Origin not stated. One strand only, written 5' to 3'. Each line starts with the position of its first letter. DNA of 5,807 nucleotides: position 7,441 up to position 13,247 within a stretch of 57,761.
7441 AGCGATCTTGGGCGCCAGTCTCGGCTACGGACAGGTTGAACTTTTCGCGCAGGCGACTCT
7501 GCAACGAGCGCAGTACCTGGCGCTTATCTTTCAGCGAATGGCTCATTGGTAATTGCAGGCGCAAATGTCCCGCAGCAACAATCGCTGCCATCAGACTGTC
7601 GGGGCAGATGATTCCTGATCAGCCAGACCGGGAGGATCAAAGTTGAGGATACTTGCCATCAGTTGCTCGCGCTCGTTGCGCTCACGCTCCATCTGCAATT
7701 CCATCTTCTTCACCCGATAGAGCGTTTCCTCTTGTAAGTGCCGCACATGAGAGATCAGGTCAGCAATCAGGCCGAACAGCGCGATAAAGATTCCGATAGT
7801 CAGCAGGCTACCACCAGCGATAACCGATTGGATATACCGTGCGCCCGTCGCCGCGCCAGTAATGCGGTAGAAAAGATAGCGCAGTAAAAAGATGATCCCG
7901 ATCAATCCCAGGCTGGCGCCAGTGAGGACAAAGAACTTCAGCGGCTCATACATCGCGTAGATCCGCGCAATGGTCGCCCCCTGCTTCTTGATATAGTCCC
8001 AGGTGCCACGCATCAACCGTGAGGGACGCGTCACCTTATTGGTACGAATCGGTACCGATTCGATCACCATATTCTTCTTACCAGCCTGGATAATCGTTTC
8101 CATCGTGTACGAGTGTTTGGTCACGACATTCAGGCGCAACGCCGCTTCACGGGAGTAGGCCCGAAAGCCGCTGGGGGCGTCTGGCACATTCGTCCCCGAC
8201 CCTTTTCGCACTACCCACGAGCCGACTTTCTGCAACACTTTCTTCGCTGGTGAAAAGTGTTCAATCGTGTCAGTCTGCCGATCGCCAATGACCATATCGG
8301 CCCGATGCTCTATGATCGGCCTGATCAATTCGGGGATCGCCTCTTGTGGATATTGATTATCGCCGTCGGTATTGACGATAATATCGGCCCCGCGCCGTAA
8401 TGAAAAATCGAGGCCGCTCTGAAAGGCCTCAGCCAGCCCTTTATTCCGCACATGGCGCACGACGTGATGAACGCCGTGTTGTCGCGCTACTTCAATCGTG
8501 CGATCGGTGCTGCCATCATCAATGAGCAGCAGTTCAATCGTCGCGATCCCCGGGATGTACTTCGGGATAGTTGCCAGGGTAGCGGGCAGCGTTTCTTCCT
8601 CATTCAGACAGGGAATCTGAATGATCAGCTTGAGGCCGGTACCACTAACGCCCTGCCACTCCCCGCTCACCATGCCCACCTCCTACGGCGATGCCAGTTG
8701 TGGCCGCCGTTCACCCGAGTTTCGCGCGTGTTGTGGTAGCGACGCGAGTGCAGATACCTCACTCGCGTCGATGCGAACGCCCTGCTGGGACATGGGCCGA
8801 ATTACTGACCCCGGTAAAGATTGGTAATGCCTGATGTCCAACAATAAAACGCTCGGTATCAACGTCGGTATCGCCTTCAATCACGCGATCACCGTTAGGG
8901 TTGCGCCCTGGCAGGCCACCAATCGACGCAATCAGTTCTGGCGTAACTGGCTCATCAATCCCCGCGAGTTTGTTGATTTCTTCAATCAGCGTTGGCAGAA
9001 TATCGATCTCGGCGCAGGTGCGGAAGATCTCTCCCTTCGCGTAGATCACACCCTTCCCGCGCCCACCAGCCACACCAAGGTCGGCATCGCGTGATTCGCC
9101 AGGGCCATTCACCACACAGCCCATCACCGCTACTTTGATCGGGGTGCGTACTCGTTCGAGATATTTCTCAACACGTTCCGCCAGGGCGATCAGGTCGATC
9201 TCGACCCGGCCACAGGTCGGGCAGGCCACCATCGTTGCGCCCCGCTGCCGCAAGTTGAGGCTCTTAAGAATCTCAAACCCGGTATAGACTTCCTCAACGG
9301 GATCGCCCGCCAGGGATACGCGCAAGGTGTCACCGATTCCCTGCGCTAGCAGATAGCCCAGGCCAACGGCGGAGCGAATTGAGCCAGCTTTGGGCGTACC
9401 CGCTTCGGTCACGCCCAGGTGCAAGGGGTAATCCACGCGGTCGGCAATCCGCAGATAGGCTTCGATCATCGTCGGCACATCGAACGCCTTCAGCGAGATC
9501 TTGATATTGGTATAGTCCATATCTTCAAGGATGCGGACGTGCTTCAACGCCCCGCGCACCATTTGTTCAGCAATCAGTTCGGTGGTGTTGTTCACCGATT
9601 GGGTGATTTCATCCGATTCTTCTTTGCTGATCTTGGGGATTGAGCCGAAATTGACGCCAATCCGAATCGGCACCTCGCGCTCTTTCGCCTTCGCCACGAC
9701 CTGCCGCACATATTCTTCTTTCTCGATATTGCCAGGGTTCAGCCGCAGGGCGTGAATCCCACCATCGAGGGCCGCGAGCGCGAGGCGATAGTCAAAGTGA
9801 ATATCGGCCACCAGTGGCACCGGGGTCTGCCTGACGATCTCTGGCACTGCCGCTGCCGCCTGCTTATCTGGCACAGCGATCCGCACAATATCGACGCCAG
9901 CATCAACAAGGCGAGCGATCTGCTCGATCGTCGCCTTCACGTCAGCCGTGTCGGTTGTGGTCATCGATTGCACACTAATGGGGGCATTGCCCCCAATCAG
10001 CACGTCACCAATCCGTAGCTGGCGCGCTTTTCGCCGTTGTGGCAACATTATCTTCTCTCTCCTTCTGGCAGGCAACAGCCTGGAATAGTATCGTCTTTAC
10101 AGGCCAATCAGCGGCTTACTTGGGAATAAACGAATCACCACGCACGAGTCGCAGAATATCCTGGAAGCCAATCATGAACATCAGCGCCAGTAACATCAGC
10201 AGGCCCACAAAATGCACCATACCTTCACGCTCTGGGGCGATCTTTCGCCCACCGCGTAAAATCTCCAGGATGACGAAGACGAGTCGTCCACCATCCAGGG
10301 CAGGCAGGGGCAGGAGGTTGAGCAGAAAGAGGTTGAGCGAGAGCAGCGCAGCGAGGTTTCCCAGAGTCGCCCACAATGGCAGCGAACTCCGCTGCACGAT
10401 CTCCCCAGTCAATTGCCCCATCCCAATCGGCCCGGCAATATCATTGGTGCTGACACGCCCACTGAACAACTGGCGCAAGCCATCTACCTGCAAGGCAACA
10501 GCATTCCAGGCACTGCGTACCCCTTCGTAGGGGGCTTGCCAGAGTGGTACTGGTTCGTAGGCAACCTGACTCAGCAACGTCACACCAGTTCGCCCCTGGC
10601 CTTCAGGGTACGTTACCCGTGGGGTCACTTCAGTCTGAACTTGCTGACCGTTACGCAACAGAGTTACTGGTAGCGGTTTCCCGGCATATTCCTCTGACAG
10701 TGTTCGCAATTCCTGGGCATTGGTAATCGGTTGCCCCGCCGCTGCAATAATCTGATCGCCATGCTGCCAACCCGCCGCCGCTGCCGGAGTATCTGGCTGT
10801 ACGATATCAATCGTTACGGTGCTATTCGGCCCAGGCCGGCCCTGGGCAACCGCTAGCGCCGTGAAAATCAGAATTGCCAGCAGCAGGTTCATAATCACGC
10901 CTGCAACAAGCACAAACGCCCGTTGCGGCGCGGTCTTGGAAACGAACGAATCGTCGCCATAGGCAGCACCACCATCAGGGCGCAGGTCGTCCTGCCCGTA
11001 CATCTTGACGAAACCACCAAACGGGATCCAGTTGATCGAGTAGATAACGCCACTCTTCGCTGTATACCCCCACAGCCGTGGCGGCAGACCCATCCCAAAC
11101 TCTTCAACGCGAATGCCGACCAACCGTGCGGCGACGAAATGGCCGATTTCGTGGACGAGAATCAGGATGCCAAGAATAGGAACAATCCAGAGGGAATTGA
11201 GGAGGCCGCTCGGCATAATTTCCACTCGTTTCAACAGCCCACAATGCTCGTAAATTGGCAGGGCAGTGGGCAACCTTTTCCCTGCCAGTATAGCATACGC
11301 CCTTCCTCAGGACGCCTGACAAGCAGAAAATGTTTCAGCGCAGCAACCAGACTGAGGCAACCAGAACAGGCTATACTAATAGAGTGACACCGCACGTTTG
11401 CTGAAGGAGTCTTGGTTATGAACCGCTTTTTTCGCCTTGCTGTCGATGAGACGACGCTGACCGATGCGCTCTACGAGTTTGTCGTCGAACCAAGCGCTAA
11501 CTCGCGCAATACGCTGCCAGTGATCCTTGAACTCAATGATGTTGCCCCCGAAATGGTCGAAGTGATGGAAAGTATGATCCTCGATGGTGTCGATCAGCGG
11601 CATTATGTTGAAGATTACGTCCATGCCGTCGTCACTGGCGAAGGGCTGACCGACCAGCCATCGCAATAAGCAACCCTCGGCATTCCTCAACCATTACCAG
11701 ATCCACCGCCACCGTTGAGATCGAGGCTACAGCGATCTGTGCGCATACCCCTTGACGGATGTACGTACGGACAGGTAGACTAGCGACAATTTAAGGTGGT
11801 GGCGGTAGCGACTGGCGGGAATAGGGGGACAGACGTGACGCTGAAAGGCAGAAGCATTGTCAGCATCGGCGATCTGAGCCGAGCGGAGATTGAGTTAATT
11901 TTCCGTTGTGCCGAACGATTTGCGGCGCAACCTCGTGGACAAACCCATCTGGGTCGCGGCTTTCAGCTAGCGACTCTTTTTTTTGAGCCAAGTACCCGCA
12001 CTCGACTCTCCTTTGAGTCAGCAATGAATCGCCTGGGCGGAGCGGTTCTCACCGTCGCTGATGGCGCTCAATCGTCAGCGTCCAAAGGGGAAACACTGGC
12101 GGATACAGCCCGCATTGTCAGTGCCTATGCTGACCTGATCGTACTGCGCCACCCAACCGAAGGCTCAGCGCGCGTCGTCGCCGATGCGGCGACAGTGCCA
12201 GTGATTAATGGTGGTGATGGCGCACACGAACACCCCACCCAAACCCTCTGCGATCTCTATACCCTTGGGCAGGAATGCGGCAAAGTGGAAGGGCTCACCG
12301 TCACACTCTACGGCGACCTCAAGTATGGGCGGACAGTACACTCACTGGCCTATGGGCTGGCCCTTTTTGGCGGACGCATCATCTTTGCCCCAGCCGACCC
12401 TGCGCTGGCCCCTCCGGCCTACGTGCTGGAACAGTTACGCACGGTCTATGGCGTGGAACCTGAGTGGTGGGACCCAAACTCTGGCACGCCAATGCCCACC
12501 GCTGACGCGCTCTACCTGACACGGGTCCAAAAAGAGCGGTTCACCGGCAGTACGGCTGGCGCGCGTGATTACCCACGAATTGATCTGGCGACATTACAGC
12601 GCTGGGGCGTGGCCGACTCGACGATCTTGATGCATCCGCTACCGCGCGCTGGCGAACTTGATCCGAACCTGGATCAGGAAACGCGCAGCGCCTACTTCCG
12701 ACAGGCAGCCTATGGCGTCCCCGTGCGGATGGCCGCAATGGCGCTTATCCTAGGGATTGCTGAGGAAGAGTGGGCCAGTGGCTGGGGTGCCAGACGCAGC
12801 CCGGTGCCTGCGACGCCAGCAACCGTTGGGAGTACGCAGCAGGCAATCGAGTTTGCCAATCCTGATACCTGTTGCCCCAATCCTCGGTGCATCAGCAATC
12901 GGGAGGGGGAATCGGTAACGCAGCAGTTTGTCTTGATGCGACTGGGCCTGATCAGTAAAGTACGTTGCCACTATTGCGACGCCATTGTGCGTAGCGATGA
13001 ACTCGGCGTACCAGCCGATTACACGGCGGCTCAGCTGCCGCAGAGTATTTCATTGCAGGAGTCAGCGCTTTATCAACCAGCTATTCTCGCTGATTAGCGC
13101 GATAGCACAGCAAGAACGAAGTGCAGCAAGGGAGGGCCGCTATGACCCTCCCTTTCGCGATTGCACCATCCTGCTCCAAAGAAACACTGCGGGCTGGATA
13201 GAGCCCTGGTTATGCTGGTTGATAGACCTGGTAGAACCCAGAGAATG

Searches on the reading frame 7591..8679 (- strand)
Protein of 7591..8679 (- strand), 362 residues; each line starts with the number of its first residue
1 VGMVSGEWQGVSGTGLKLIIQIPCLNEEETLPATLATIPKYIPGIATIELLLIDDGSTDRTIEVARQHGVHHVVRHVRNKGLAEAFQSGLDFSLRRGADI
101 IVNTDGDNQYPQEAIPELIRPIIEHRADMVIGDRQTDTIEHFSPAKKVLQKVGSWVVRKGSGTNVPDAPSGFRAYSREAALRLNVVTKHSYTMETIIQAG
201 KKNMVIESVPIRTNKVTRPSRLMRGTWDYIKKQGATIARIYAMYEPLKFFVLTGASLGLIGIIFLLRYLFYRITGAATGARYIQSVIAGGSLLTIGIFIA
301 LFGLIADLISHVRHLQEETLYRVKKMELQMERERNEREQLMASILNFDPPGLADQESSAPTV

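Call 48: search_protein_families(library=pfam, proteins=[window:7591-8679:-])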
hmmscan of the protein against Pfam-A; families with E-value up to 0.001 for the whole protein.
window:7591-8679:- (362 aa): 1 family
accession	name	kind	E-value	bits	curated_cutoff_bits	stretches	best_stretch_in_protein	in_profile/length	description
PF00535.33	Glycos_transf_2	-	9.1e-23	81.4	23.3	1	22-180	4-164/168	Glycosyl transferase family 2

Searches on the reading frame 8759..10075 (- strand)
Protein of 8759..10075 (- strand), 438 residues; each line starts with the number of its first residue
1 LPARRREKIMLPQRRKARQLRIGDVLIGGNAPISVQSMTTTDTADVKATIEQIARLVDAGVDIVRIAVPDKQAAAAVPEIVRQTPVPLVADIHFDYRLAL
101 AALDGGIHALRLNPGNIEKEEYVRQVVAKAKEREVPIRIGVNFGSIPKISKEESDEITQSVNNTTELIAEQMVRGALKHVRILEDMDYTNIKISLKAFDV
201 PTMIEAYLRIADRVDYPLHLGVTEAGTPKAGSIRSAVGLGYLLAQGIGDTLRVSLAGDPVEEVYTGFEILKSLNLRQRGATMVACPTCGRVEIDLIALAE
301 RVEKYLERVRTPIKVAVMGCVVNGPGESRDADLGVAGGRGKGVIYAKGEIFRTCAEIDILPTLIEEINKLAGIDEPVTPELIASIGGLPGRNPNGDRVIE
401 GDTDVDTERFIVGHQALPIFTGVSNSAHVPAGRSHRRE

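Call 48: search_protein_families(library=pfam, proteins=[window:8759-10075:-])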
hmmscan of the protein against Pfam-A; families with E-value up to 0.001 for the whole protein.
window:8759-10075:- (438 aa): 1 family
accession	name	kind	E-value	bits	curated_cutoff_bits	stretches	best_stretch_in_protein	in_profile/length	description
PF04551.19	GcpE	-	4.3e-142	473.6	32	1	18-369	2-343/343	GcpE protein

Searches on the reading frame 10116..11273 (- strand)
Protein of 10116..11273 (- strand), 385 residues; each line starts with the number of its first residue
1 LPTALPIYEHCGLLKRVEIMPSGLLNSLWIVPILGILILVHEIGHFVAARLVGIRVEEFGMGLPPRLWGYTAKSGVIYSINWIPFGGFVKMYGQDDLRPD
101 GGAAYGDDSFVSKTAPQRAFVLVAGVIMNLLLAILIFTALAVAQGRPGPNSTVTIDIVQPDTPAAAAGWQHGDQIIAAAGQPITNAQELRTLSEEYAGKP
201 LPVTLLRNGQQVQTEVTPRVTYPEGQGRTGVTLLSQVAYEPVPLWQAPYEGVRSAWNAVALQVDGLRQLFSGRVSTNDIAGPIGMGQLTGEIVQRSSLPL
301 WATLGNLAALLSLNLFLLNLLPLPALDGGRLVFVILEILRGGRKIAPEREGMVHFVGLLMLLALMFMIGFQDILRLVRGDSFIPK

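Call 48: search_protein_families(library=pfam, proteins=[window:10116-11273:-])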
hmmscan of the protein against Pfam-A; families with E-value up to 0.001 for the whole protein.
window:10116-11273:- (385 aa): 4 families
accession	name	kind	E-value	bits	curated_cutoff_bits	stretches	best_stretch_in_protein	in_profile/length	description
PF02163.28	Peptidase_M50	-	2.8e-55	187.5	27.2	1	33-364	5-221/221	Peptidase family M50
PF13180.12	PDZ_2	-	1.5e-07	32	27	1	152-216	13-78/80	PDZ domain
PF17820.7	PDZ_6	-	5.7e-06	26.4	27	1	158-205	5-52/54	PDZ domain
PF00595.29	PDZ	-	6.5e-05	23.7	23.2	1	148-190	22-64/81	PDZ domain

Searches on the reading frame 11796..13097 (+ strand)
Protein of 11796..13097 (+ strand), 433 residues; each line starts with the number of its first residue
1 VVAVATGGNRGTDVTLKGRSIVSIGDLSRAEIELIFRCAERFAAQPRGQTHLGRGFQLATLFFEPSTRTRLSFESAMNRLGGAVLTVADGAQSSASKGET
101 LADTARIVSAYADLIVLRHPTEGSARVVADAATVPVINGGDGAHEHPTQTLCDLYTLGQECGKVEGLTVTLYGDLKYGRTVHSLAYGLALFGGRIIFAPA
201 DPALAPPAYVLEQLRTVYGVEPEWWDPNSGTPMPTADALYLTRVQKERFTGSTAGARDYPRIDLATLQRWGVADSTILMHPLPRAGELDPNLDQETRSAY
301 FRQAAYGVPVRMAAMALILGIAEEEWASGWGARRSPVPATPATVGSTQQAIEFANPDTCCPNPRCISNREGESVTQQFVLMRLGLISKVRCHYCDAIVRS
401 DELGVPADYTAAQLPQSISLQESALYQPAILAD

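Call 48: search_protein_families(library=pfam, proteins=[window:11796-13097:+])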
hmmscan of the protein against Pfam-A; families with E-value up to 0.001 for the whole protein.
window:11796-13097:+ (433 aa): 3 families
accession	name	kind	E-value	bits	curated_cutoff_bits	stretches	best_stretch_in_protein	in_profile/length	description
PF02729.26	OTCace_N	-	9.8e-46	155.9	29.9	1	19-157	1-146/148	Aspartate/ornithine carbamoyltransferase, carbamoyl-P binding domain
PF00185.30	OTCace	-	2.1e-15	57.6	29.4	1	165-317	1-156/157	Aspartate/ornithine carbamoyltransferase, Asp/Orn binding domain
PF02748.20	PyrI_C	-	1.4e-09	38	23.4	1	360-402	8-47/48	Aspartate carbamoyltransferase regulatory chain, metal binding domain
